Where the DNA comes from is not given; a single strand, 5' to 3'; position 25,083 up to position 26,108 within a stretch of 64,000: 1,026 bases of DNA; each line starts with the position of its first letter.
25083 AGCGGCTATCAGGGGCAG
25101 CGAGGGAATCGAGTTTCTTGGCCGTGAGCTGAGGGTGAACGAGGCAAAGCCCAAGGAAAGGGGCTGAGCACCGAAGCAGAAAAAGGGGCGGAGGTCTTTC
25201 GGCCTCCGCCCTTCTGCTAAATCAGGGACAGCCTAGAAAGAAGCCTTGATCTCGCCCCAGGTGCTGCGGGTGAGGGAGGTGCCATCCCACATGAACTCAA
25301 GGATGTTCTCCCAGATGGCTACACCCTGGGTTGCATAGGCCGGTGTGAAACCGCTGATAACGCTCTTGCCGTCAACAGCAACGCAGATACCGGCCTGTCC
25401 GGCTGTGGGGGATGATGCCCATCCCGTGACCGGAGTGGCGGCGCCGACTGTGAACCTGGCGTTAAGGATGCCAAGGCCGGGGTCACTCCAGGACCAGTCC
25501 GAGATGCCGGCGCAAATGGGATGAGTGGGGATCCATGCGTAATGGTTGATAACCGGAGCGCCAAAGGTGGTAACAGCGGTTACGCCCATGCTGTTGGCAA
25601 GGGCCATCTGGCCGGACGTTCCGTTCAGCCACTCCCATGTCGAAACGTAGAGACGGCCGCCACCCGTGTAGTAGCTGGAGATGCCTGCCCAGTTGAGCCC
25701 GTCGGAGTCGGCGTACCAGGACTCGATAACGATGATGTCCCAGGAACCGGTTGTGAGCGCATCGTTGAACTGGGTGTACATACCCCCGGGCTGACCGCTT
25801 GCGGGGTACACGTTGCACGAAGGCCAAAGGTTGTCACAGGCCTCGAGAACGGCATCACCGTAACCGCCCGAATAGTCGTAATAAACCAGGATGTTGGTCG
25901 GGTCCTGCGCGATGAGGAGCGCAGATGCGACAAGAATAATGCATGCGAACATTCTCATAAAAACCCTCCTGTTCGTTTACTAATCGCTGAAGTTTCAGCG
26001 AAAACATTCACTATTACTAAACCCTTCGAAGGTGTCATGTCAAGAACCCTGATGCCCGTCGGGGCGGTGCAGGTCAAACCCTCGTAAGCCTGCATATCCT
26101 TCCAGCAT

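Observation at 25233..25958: Short conserved C-terminal tag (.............-COOH) shared by two otherwise dissimilar secreted proteins: candidate sorting/anchoring signal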

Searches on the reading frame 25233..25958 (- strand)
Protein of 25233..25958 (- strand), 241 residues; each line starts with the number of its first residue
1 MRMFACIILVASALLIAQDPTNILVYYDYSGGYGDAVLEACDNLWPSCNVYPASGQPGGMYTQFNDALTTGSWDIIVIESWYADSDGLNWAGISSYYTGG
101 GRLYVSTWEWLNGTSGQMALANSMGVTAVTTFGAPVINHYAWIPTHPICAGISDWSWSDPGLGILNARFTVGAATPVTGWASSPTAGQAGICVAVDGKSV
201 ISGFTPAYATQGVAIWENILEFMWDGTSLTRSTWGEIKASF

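Call 4: search_protein_families(library=pfam, proteins=[window:25233-25958:-], max_evalue=1)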
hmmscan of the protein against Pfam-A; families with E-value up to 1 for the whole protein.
window:25233-25958:- (241 aa): 0 families

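Call 5: search_protein_families(library=ncbifam, proteins=[window:25233-25958:-], max_evalue=1)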
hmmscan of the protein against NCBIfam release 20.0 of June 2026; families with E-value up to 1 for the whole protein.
window:25233-25958:- (241 aa): 0 families
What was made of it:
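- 25233..25958 (-): Gene A: a 241-aa exported protein made of signal peptide, glutamine-amidotransferase-like alpha/beta domain, linker and C-terminal tag. There is no Pfam or NCBIfam hit (calls 4, 5).
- On T9SS type A C-terminal domain: A and B have no hit at E up to 1 (calls 4, 5).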

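Call 7: find_homologous_proteins(query=window:25233-25958:-, max_evalue=0.01)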
Query window:25233-25958:- (241 aa): 72 proteins with E <= 0.01 among 918 candidates.
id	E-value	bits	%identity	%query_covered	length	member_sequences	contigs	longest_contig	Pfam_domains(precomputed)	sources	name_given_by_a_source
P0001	4.0e-137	474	85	100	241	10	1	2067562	-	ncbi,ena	-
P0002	7.7e-114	398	71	100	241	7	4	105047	-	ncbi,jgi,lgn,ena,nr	ncbi:MAG TPA: hypothetical protein PK991_12135 [Candidatus Sabulitectum sp.]|nr:hypothetical protein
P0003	3.3e-111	389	69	100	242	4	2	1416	-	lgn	-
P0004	1.6e-106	374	67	100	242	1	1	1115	-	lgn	-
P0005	5.6e-103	362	66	100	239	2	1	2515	-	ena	-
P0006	2.1e-101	357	64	100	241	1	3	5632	-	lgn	-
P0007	4.6e-98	346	66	100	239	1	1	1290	-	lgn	-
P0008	7.9e-97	342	66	97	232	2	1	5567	-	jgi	-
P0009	1.8e-95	337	68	93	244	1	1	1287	-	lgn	-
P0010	3.9e-91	323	62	100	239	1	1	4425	-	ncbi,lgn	-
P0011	1.7e-90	321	60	100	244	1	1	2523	-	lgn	-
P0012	4.5e-90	320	62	100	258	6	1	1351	-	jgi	jgi:hypothetical protein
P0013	2.1e-89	318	59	100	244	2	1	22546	-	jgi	-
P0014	2.6e-87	311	58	100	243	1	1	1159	-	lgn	-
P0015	3.0e-87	311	58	100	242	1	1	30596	-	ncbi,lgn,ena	-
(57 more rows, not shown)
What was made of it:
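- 25233..25958 (-): Aegiribacteria), all named hypothetical (call 7).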

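Call 18: search_protein_families(library=pfam, alignment_id=A1, max_evalue=0.001)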
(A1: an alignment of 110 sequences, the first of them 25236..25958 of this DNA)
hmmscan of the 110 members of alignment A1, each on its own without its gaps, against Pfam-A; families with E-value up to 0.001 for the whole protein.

A. member 1, window:25236-25958:- (241 aa): 0 families

B. families by the number of members that match (of 110 scanned): 17 families
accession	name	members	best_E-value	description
PF13385.13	Laminin_G_3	10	3.8e-26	Concanavalin A-like lectin/glucanases superfamily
PF06439.18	3keto-disac_hyd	9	1.1e-18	3-keto-disaccharide hydrolase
PF21708.4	Glyco_hydro_59_C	4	2.5e-05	Galactocerebrosidase, C-terminal lectin domain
PF13205.12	Big_5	3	1.9e-08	Bacterial Ig-like domain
PF08787.18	Alginate_lyase2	3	0.00019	Alginate lyase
PF24517.2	CBM96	2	1.7e-14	Carbohydrate-binding module family 96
PF00932.25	LTD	2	6.6e-08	Lamin Tail Domain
PF21959.2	DUF6923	2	7.9e-08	Repeat of unknown function (DUF6923)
PF25470.1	DUF7901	2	6.8e-06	Domain of unknown function (DUF7901)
PF13229.12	Beta_helix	1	8e-22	Right handed beta helix region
PF14258.12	DUF4350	1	4.8e-10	Domain of unknown function (DUF4350)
PF06452.16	CBM9_1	1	1.4e-09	Carbohydrate family 9 binding domain-like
PF20773.4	InhA-like_MAM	1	4.7e-09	Immune inhibitor A-like, MAM domain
PF22925.3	TS_C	1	2.1e-07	Trans-sialidase, C-terminal domain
PF05048.19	NosD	1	0.00015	Periplasmic copper-binding protein (NosD)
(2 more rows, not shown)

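Call 22: search_protein_families(library=ncbifam, alignment_id=A1, max_evalue=1)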
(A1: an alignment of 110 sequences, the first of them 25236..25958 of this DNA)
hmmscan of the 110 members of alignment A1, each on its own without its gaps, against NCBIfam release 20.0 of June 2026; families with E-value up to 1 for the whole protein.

A. member 1, window:25236-25958:- (241 aa): 0 families

B. families by the number of members that match (of 110 scanned): 30 families (the first 25 are shown)
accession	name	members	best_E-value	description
NF052521.1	TafC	5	4.2e-17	TafC family fimbrial protein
NF041539.1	choice_anch_R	5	0.0011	choice-of-anchor R domain-containing protein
NF033679.1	DNRLRE_dom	2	1.7e-24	DNRLRE domain-containing protein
TIGR02276.1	beta_rpt_yvtn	2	8.4e-05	beta-propeller repeat protein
NF033793.0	peri_CopK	2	0.035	periplasmic Cu(I)/Cu(II)-binding protein CopK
NF041573.1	rhamnosid_Stmyc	1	2.4e-08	alpha-L-rhamnosidase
TIGR04247.1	NosD_copper_fam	1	4.3e-05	nitrous oxide reductase family maturation protein NosD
NF038111.1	rhom_dep_M36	1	4.3e-05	rhombosortase-dependent M36 family metallopeptidase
NF052666.1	VPA0252_fam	1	0.0035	VPA0252 family protein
TIGR03606.1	non_repeat_PQQ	1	0.0045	glucose/sorbosone family PQQ-dependent dehydrogenase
NF004850.0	PRK06201.1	1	0.015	hypothetical protein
NF009229.0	PRK12579.1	1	0.015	putative monovalent cation/H+ antiporter subunit B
NF009095.0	PRK12435.1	1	0.019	ferrochelatase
NF045500.1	Omp28_seleno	1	0.024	Omp28-related selenoprotein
NF033182.0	linco_LnuG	1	0.042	lincosamide nucleotidyltransferase Lnu(G)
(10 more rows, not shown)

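Call 39: predict_structure(alignment_id=A3)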
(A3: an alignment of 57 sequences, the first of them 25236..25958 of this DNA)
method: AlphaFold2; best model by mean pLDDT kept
length: 241 residues; sequences in the alignment: 57
mean_pLDDT: 91.4   pTM: 0.87
mean pLDDT of the five models: 91.4, 90.7, 89.4, 88.1, 87.8
residues with pLDDT >= 90: 199; 70-90: 18; 50-70: 20; < 50: 4
segments of 3 or more residues with pLDDT < 50: none
pLDDT, mean of each block of 10 residues (from residue 1): 76 72 97 96 97 94 97 97 94 97 96 88 98 95 96 95 95 98 98 97 97 98 73 56 48
secondary structure, 60 per line:
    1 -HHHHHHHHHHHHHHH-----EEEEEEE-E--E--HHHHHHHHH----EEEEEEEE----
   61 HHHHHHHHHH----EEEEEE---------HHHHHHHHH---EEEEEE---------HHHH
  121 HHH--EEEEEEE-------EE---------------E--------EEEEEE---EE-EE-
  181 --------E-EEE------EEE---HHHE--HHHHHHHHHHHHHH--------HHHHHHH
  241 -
elements in order: H2-16 E22-28 H36-44 E49-56 H61-70 E75-80 H90-98 E102-107 H117-123 E126-132 E166-171 E191-193 E200-202 H212-225 H234-240
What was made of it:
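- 25233..25958 (-): AlphaFold2 gives pLDDT 91, with the fold spanning residues 21-225 (call 39).
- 25236..25277 (-): Tag of A: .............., the last 14 codons. The stop codon is at 25233-25235. The model shows residues 226-233 as coil and 234-240 as a short helix, with pLDDT about 50-56, so the tail is detached from the domain (call 39).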

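Call 45: fold_search(model_id=the predicted structure, library=pdb)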
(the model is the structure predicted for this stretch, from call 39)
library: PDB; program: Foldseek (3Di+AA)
matches with E <= 10: 1319; with E <= 0.001: 12
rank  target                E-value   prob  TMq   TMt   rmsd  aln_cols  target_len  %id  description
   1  6c26_B                1.5e-05  1.00  0.52  0.34   7.4       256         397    9  The Cryo-EM structure of a eukaryotic oligosaccharyl transferase complex (released 2018-01-31)
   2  8hx9_B                1.7e-05  1.00  0.50  0.20   6.7       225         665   12  Crystal structure of 4-amino-4-deoxychorismate synthase from Streptomyces venezuelae with chorismate (released 2023-10-18)
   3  8hx6_B                4.0e-05  1.00  0.45  0.19   6.8       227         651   12  Crystal structure of 4-amino-4-deoxychorismate synthase from Streptomyces venezuelae (released 2023-10-18)
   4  2vxo_B                4.5e-05  1.00  0.41  0.18   9.0       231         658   11  Human GMP synthetase in complex with XMP (released 2008-08-12)
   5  5e9a_A                7.1e-05  1.00  0.49  0.20   8.8       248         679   14  Crystal structure analysis of the cold-adamped beta-galactosidase from Rahnella sp. R3 (released 2016-10-26)
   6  8hx6_A                7.6e-05  1.00  0.44  0.18   7.2       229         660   13  Crystal structure of 4-amino-4-deoxychorismate synthase from Streptomyces venezuelae (released 2023-10-18)
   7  7vl3_A                8.1e-05  1.00  0.51  0.20   6.1       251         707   11  The complex structure of beta-1,2-glucosyltransferase from Ignavibacterium album with phenyl alpha-D-glucoside (released 2022-03-09)
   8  5e9a_B                1.2e-04  1.00  0.49  0.20   6.2       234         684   14  Crystal structure analysis of the cold-adamped beta-galactosidase from Rahnella sp. R3 (released 2016-10-26)
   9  5dfa_B                4.9e-04  1.00  0.46  0.20   8.4       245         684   10  3D structure of the E323A catalytic mutant of Gan42B, a GH42 beta-galactosidase from G. stearothermophilus (released 2015-12-09)
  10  4oif_A                6.0e-04  1.00  0.46  0.19   8.5       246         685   10  3D structure of Gan42B, a GH42 beta-galactosidase from G. (released 2015-02-04)
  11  4wim_B                7.3e-04  0.99  0.47  0.26  13.5       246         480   11  Crystal Structure of the GMP Synthetase from Plasmodium falciparum (released 2015-12-02)
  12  3tts_A                8.3e-04  0.99  0.45  0.19   8.2       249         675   12  Crystal structure of beta-galactosidase from Bacillus circulans sp. alkalophilus (released 2012-03-21)
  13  4oif_B                1.0e-03  0.99  0.47  0.20   8.5       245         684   11  3D structure of Gan42B, a GH42 beta-galactosidase from G. (released 2015-02-04)
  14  5dfa_A                1.1e-03  0.99  0.46  0.19   8.6       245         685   10  3D structure of the E323A catalytic mutant of Gan42B, a GH42 beta-galactosidase from G. stearothermophilus (released 2015-12-09)
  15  6ymu_B                1.5e-03  0.98  0.42  0.49   8.8       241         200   11  Imidazole Glycerol Phosphate Synthase (released 2020-07-22)
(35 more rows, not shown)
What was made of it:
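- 25233..25958 (-): Foldseek matches class-I glutamine amidotransferase-like domains at E 1e-5 and TM about 0.5 (call 45).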

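Call 62: search_protein_representatives(alignment_id=A3)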
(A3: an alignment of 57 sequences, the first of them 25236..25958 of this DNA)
Query: 57 sequences, 241 profile positions. Proteins with E-value up to 0.001 (for the whole library): 257; up to 1e-10: 60; up to 1e-30: 20. The best 150 are listed.
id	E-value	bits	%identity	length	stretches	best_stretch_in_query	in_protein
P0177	2.3e-95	335.2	-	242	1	1-241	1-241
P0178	8.2e-84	297.4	-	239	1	1-241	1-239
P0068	3.4e-83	295.4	-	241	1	1-241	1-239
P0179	7.2e-81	287.8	-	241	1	1-241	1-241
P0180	7.4e-81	287.8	-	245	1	1-241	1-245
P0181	1.7e-69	250.5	-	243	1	3-240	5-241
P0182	9.1e-68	244.9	-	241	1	1-239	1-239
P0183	4.3e-64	232.9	-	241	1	1-241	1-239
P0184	5.8e-63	229.2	-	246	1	3-239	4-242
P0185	6.4e-62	225.7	-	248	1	2-241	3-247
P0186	2.7e-58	213.9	-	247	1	4-240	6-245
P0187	1.2e-51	192.1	-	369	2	2-227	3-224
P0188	1.6e-48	181.9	-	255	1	4-241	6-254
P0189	4.7e-48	180.3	-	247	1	5-240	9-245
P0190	1.2e-47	179.0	-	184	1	79-241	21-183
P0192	1.3e-44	169.1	-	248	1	2-240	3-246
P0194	8.1e-35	137.0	-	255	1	3-240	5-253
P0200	1.9e-22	96.5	-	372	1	3-225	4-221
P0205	2.7e-17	79.7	-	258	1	3-239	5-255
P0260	6.5e-09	52.2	-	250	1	5-240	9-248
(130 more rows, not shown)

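Call 64: list_cluster_members(proteins=[P0181, P0185, P0186, P0188, P0189, P0192, P0194, P0200, P0205, P0260])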
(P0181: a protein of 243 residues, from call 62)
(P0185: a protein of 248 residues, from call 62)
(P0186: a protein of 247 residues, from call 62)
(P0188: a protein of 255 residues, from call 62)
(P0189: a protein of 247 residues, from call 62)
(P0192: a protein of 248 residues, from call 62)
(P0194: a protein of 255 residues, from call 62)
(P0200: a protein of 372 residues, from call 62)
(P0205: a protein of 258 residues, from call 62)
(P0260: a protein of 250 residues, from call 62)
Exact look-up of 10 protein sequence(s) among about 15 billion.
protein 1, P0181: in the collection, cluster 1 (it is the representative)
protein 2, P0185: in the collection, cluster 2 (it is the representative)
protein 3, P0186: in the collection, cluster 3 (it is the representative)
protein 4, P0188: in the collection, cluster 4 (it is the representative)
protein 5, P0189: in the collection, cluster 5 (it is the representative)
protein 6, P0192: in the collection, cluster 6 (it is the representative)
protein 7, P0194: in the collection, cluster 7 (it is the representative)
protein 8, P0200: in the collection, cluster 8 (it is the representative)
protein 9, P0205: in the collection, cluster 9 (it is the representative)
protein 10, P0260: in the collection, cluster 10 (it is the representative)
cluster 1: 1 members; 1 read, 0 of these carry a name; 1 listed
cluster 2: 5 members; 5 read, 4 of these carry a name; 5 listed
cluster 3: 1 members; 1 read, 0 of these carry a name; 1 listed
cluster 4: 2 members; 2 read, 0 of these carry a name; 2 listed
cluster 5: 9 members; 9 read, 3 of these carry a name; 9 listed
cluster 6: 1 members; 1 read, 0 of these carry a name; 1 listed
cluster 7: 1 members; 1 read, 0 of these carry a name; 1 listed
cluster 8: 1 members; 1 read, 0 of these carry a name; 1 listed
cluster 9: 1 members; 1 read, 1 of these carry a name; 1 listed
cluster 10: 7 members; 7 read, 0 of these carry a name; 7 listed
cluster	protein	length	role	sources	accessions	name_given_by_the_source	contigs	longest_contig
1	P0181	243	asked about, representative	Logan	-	-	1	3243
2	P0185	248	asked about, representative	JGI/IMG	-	hypothetical protein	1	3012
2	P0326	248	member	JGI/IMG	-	hypothetical protein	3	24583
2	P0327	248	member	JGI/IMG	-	hypothetical protein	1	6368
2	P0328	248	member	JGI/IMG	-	hypothetical protein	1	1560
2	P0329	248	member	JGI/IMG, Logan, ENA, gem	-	-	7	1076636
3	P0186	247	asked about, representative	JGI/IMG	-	-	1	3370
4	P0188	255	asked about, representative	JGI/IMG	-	-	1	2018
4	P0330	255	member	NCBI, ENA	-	-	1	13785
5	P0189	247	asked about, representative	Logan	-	-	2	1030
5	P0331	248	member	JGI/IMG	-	hypothetical protein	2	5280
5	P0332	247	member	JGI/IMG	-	hypothetical protein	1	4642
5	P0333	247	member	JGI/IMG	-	hypothetical protein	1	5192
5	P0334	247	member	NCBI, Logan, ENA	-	-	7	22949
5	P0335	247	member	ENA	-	-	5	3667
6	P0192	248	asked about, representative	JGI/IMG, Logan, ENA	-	-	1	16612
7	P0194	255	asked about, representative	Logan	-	-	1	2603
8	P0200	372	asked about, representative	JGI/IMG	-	-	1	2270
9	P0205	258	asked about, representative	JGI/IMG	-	hypothetical protein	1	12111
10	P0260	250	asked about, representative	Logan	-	-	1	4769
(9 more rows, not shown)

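Call 86: search_solved_structures(query=A3, max_evalue=1)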
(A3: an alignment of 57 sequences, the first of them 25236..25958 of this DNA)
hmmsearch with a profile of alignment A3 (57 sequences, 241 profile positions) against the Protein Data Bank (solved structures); distinct sequences matched with E-value up to 1: 1.
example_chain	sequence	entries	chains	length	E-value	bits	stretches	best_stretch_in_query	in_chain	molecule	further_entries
4gnr_A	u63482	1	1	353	0.14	15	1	18-86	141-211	ABC transporter substrate-binding protein-branched chain amino acid transport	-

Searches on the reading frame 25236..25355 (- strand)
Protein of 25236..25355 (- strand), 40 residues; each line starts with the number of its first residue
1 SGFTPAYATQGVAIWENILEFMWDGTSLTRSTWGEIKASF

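Call 81: find_homologous_proteins(query=A6, max_evalue=10)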
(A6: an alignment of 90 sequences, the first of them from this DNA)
Query A6 (90 sequences) (40 aa, profile of the alignment): 1 proteins with E <= 10 among 13 candidates.
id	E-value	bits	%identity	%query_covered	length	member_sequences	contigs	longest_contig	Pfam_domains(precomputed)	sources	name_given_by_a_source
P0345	1.3e-3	37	-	-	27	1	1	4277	-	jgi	-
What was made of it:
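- Tried and rejected: The 40-aa version collected only 13 candidates and 1 hit (call 81).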
